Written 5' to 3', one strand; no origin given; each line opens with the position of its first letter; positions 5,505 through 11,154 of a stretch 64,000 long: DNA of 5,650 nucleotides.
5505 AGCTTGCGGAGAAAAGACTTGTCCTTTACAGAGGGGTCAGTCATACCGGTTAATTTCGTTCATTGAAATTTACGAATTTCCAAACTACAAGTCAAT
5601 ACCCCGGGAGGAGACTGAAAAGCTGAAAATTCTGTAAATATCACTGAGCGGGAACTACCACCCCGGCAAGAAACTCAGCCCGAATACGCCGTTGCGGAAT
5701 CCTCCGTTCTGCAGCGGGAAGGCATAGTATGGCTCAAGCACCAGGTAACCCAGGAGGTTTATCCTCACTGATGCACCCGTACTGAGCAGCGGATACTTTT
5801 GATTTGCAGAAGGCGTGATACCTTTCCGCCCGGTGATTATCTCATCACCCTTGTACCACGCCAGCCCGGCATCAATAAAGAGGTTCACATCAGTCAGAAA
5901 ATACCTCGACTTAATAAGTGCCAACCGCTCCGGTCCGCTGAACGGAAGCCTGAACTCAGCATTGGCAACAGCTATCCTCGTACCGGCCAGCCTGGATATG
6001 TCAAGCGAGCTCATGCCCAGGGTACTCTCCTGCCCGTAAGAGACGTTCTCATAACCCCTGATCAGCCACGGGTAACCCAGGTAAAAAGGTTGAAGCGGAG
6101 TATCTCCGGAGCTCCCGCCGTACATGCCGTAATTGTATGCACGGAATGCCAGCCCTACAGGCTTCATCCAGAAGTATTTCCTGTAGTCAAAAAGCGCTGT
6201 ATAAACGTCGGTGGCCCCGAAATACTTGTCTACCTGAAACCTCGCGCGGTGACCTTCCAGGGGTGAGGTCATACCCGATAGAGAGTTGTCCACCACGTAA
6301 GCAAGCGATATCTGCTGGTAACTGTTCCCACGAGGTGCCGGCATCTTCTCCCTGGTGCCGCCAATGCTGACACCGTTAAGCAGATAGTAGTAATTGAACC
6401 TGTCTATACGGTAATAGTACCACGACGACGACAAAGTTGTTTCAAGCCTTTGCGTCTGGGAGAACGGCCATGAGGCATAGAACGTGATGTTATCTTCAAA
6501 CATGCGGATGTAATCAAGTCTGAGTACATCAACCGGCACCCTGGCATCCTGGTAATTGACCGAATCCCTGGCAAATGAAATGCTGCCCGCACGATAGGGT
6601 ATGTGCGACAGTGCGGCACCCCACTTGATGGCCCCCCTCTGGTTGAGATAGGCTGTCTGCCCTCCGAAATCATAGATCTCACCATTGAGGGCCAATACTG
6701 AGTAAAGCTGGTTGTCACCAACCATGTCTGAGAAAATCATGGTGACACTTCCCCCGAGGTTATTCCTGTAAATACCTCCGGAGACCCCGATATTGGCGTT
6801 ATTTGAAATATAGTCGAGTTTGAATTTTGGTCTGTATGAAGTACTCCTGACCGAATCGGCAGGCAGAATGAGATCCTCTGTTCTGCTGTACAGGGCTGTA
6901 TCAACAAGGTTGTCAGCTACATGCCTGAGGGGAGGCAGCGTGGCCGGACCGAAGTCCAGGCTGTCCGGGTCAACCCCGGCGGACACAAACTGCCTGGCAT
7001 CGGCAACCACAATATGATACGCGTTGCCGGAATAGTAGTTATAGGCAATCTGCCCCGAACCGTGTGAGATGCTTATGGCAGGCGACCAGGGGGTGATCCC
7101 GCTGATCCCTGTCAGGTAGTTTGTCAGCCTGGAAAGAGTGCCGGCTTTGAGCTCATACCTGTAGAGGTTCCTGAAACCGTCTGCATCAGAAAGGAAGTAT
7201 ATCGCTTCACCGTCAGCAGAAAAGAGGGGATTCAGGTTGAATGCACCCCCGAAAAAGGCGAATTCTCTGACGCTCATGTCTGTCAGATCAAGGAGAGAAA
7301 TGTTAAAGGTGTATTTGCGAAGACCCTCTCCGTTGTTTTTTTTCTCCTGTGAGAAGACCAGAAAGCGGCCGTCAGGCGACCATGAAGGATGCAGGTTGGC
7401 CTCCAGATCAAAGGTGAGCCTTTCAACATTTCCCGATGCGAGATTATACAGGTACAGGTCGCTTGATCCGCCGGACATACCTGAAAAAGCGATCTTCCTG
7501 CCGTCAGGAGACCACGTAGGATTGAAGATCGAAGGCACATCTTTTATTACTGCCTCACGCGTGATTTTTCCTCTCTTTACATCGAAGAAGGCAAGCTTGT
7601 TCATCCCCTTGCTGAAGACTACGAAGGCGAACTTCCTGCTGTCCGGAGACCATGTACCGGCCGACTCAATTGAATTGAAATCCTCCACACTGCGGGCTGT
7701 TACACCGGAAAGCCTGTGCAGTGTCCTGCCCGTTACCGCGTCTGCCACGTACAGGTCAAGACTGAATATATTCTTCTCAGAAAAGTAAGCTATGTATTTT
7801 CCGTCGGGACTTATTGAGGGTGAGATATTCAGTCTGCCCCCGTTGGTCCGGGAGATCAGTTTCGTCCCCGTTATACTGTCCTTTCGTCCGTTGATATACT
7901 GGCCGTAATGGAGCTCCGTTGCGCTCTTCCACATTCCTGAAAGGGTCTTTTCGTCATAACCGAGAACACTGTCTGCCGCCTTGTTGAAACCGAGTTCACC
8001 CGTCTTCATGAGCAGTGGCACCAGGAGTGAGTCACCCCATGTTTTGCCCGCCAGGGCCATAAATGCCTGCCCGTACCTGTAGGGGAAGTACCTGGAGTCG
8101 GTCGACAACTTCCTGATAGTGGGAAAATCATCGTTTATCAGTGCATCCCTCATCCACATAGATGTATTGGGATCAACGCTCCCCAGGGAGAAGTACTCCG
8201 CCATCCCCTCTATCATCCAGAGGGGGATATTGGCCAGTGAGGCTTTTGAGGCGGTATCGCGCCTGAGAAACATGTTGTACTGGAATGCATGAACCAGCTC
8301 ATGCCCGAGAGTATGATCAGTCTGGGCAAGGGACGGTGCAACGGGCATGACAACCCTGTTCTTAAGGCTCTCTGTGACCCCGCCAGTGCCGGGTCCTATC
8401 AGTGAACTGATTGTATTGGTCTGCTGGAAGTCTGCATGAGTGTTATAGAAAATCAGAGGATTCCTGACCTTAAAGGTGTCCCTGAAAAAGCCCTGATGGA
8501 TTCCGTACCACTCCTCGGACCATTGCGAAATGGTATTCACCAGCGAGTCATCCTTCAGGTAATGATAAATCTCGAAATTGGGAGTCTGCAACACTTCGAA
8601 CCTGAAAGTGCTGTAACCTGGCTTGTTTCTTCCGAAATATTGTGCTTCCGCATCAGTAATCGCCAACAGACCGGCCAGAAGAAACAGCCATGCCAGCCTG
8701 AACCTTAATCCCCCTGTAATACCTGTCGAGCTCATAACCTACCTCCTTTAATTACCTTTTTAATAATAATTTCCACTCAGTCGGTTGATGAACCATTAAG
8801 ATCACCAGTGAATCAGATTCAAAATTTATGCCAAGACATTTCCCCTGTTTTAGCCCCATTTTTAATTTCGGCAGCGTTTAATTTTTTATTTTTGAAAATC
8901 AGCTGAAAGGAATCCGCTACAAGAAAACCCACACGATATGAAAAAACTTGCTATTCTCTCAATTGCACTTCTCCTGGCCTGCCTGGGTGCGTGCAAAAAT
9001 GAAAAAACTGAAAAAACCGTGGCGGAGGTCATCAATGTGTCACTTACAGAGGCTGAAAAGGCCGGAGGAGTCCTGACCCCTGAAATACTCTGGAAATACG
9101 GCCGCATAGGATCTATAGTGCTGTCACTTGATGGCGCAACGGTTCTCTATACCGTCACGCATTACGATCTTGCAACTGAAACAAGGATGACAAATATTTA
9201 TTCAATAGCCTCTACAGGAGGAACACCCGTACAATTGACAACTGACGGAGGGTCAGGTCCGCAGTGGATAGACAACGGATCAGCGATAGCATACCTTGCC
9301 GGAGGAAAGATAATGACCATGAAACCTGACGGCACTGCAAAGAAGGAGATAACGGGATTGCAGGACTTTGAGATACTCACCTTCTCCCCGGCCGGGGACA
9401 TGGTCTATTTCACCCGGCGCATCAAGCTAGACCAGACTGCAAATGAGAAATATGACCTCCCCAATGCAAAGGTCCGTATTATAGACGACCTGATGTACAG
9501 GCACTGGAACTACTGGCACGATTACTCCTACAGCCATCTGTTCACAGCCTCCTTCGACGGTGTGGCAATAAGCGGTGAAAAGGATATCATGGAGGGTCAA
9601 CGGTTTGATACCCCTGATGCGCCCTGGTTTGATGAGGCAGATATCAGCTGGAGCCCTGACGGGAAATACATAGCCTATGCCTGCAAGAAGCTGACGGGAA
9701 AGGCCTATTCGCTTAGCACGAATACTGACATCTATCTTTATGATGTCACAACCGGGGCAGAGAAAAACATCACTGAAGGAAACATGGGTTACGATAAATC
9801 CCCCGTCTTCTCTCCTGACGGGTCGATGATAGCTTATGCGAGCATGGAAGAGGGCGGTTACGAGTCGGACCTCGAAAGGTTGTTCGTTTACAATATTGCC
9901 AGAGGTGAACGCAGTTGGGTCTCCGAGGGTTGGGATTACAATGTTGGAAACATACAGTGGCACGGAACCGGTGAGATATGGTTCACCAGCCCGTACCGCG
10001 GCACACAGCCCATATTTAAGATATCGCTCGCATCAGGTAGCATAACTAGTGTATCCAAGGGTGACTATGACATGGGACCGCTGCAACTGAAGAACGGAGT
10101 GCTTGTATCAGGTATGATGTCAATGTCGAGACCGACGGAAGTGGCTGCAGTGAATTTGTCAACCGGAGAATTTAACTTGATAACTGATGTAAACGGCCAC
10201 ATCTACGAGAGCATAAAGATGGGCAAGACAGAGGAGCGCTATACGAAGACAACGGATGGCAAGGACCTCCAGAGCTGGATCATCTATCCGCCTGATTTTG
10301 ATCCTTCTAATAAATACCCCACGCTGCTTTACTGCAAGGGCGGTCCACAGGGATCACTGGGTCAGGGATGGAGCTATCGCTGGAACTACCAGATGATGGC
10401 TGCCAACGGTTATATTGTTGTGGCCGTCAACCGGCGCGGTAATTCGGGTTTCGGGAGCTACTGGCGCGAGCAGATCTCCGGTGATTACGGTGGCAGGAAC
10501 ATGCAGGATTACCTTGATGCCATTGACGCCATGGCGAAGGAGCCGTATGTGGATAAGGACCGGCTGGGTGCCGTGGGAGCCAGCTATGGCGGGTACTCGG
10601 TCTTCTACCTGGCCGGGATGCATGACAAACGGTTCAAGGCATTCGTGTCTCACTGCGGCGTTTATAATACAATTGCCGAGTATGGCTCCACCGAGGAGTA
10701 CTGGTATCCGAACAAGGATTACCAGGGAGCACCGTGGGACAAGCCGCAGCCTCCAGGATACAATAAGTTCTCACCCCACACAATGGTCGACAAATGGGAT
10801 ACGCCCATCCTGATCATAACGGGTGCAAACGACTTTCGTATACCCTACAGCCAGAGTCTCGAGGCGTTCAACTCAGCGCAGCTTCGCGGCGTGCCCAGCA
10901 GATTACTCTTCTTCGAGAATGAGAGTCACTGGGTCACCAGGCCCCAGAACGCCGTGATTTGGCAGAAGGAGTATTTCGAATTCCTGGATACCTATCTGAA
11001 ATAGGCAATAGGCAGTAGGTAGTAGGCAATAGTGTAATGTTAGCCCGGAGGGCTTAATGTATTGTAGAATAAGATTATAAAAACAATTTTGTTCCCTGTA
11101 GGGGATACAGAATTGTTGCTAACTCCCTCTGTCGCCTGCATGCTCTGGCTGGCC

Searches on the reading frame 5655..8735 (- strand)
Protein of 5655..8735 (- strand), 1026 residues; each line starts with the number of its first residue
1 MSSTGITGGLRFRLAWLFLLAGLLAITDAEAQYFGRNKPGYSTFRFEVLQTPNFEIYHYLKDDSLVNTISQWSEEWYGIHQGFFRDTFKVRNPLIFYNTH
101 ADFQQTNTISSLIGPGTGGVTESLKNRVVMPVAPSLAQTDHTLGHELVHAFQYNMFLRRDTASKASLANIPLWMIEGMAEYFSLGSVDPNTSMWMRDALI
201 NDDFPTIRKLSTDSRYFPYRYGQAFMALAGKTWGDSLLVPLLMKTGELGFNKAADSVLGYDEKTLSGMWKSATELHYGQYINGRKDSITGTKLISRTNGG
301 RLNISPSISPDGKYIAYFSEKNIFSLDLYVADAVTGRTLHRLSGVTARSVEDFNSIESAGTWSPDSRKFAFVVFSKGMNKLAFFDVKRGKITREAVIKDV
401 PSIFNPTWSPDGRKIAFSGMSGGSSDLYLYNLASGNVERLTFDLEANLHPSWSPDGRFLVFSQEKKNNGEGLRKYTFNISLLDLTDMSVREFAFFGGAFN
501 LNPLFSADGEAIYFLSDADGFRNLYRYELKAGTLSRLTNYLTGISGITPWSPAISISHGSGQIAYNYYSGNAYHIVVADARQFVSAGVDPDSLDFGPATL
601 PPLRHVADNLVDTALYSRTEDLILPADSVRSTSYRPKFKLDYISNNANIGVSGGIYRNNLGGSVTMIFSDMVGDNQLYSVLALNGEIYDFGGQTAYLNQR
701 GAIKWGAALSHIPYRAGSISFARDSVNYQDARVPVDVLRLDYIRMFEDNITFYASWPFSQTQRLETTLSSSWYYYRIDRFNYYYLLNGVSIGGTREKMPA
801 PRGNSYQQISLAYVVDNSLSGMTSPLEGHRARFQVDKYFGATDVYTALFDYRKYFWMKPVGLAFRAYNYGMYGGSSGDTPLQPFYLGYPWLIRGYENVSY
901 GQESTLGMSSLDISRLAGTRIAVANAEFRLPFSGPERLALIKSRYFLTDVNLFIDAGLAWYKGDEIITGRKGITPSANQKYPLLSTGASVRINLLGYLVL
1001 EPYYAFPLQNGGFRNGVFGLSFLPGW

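Call 46: search_protein_families(library=pfam, proteins=[window:5655-8735:-], max_evalue=0.00001)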
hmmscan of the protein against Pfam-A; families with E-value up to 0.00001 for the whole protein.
window:5655-8735:- (1026 aa): 4 families
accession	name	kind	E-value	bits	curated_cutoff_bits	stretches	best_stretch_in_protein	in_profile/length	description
PF07676.18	PD40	-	1.1e-28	99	20.9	2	403-428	11-37/38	WD40-like Beta Propeller Repeat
PF00930.27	DPPIV_N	-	1.1e-10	41.3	22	0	383-444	27-82/354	Dipeptidyl peptidase IV (DPP IV) N-terminal region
PF25174.1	Beta-prop_THOC3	-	4.8e-07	29.5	305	0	362-466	54-151/272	THOC3 beta-propeller domain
PF13485.12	Peptidase_MA_2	-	9.9e-06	25.9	32.4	0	97-271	26-197/201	Peptidase MA superfamily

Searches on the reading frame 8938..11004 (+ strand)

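Call 46: search_protein_families(library=pfam, proteins=[window:8938-11004:+], max_evalue=0.00001)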
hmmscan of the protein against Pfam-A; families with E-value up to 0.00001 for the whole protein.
window:8938-11004:+ (688 aa): 7 families
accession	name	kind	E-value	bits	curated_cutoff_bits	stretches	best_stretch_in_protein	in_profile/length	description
PF00326.27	Peptidase_S9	-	1.9e-55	188.1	22.6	1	478-688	1-211/213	Prolyl oligopeptidase family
PF07676.18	PD40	-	3.2e-13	49.7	20.9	0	284-309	9-35/38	WD40-like Beta Propeller Repeat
PF02129.25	Peptidase_S15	-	1e-11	45.5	23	1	440-581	1-135/262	X-Pro dipeptidyl-peptidase (S15 family)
PF00561.26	Abhydrolase_1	-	3.7e-11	43.6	25.8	1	461-582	1-109/245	alpha/beta hydrolase fold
PF20434.5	BD-FAE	-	1.1e-06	28.8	26.8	0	459-642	12-210/215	BD-FAE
PF00930.27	DPPIV_N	-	4.8e-06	26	22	0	239-301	1-60/354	Dipeptidyl peptidase IV (DPP IV) N-terminal region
PF00756.26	Esterase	-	8.4e-06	26.2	22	0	449-605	12-162/251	Putative esterase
